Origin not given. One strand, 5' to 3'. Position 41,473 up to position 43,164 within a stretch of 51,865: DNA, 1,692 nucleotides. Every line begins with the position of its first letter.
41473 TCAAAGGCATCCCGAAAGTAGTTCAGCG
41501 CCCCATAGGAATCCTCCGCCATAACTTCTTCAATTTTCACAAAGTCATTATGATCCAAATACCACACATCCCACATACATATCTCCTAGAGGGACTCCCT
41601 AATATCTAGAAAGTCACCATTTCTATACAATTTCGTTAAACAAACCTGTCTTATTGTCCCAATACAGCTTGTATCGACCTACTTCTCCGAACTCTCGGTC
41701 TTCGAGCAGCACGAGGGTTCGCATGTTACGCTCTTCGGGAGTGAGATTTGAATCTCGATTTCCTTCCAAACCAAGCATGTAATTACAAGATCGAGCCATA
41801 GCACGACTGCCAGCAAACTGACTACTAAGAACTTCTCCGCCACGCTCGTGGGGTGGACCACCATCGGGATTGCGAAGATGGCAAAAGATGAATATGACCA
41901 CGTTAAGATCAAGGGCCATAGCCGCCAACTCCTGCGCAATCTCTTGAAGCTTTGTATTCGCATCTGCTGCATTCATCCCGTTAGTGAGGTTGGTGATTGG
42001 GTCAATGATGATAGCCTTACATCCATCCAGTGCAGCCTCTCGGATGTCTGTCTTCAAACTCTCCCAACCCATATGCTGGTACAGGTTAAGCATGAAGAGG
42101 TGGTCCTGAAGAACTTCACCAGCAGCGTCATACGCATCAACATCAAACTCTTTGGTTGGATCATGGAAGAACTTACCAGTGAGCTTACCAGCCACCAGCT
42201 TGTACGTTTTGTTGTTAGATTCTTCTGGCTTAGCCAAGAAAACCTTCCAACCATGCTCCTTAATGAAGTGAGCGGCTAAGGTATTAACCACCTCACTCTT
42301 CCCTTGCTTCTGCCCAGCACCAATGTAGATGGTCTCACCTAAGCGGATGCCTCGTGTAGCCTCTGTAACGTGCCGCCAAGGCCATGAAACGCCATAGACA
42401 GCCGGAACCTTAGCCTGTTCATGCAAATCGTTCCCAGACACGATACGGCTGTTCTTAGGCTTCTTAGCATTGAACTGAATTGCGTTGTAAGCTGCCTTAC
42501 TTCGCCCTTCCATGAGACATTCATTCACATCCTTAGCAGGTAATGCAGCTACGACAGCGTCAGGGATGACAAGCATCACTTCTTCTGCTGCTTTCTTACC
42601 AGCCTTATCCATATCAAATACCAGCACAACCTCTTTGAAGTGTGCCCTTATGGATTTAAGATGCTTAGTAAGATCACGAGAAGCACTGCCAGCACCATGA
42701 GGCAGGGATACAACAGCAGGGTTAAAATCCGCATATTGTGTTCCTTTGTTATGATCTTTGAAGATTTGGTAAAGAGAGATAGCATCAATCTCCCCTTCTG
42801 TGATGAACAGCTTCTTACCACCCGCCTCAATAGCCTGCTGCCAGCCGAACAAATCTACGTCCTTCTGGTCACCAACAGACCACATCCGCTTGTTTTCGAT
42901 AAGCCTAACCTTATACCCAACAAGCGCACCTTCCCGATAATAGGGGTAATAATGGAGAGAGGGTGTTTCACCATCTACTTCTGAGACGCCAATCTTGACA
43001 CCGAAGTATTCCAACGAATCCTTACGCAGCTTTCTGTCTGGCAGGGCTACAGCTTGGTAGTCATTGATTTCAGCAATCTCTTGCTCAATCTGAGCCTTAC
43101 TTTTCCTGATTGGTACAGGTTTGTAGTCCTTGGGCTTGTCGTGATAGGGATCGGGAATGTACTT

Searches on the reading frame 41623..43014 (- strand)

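Call 15: search_protein_families(library=phrogs, proteins=[window:41623-43014:-])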
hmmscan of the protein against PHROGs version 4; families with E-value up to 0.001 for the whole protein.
window:41623-43014:- (463 aa): 7 families
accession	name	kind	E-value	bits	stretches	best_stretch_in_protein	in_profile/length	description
phrog_239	-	DNA, RNA and nucleotide metabolism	2e-144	484.4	1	2-461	129-598/801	DNA primase/helicase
phrog_5482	-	unknown function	7.8e-16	58.7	1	198-460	19-297/341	-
phrog_19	-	DNA, RNA and nucleotide metabolism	5.8e-15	56.2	1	206-462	332-581/621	DnaB-like replicative helicase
phrog_47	-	DNA, RNA and nucleotide metabolism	9.2e-15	55.2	1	24-179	185-334/947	DNA primase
phrog_243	-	DNA, RNA and nucleotide metabolism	2.9e-10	40.6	1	206-383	21-194/273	DnaB-like replicative helicase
phrog_849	-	DNA, RNA and nucleotide metabolism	9.3e-09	35.7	1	60-208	232-364/435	DNA primase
phrog_6444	-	DNA, RNA and nucleotide metabolism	7e-05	22.8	1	53-148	244-324/577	DNA primase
